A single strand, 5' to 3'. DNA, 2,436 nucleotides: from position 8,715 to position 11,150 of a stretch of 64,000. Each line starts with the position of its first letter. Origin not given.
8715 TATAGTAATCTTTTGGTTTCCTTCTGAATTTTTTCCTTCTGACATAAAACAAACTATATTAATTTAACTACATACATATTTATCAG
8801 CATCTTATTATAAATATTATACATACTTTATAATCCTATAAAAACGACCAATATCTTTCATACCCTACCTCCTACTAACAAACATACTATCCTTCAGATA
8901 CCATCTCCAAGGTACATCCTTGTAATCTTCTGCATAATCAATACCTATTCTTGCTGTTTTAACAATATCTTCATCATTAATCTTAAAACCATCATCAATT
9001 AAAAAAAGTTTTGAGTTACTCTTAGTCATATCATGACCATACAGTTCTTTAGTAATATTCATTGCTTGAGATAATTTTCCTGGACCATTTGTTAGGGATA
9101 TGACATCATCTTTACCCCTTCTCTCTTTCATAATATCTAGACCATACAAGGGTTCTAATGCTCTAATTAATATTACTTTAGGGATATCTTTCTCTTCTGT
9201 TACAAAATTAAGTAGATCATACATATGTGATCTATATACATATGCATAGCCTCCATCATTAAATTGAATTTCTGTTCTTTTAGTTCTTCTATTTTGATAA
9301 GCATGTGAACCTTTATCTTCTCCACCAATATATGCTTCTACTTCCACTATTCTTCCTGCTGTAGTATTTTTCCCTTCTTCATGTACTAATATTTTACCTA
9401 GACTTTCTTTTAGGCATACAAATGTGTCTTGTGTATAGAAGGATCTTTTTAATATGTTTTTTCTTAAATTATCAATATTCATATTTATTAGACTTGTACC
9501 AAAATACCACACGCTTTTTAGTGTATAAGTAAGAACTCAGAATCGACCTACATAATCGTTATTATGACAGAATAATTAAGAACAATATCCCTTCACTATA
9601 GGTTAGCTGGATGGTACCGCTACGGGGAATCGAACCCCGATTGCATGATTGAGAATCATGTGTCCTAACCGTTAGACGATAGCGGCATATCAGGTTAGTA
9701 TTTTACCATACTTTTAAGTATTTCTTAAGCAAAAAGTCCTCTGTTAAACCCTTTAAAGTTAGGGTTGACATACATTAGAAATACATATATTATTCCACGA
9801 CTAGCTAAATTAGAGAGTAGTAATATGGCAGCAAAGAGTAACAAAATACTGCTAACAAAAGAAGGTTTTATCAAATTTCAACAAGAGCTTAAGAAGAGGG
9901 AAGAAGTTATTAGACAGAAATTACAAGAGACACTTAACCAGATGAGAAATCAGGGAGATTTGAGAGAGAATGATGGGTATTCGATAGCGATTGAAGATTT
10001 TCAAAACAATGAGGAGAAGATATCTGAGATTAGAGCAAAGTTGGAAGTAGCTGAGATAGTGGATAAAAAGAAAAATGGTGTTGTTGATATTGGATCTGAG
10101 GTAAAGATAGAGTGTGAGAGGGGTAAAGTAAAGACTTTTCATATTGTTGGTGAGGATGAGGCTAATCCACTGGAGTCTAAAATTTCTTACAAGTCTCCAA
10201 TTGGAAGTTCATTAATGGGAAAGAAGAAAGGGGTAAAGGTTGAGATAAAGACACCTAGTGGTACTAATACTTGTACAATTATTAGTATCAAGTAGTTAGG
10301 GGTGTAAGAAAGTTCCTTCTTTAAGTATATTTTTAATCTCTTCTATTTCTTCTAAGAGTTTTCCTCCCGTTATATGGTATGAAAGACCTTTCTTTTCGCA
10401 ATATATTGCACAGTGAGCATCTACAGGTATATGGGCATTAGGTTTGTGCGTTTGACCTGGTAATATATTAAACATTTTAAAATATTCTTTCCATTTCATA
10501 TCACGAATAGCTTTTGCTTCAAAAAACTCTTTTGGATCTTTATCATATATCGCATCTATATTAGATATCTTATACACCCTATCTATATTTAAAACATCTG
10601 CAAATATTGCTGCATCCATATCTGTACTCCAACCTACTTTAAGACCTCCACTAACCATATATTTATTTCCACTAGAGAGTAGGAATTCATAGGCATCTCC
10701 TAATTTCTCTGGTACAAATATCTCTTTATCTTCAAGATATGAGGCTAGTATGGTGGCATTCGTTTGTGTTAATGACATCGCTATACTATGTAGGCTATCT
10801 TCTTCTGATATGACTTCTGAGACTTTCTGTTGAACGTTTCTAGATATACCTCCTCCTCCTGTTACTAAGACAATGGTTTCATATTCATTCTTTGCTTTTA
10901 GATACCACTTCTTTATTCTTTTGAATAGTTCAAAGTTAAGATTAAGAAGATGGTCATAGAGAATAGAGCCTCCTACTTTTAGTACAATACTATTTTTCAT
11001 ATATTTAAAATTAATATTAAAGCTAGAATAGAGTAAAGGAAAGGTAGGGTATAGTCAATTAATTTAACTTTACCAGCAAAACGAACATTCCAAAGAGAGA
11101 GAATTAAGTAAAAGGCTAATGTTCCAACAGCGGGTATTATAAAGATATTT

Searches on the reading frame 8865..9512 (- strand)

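Call 54: search_protein_families(library=pfam, proteins=[window:8865-9512:-], max_evalue=0.001)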
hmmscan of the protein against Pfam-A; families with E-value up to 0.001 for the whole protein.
window:8865-9512:- (215 aa): 1 family
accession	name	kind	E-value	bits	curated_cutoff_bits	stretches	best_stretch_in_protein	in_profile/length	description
PF02245.21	Pur_DNA_glyco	-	1.1e-55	188.2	27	1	25-209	2-180/181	Methylpurine-DNA glycosylase (MPG)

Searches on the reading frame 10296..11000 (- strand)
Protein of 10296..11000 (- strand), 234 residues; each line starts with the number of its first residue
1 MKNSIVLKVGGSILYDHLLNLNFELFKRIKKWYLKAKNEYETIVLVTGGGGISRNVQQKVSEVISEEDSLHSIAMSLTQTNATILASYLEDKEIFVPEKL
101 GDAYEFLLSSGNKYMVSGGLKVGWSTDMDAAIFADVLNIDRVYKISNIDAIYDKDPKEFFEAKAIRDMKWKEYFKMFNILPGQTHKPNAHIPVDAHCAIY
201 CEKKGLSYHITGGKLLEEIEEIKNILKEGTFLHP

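Call 54: search_protein_families(library=pfam, proteins=[window:10296-11000:-], max_evalue=0.001)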
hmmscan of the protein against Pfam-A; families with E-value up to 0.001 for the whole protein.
window:10296-11000:- (234 aa): 1 family
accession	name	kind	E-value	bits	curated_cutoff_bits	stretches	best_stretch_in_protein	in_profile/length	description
PF00696.33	AA_kinase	-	5.4e-16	59.5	24.9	1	5-211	3-233/234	Amino acid kinase family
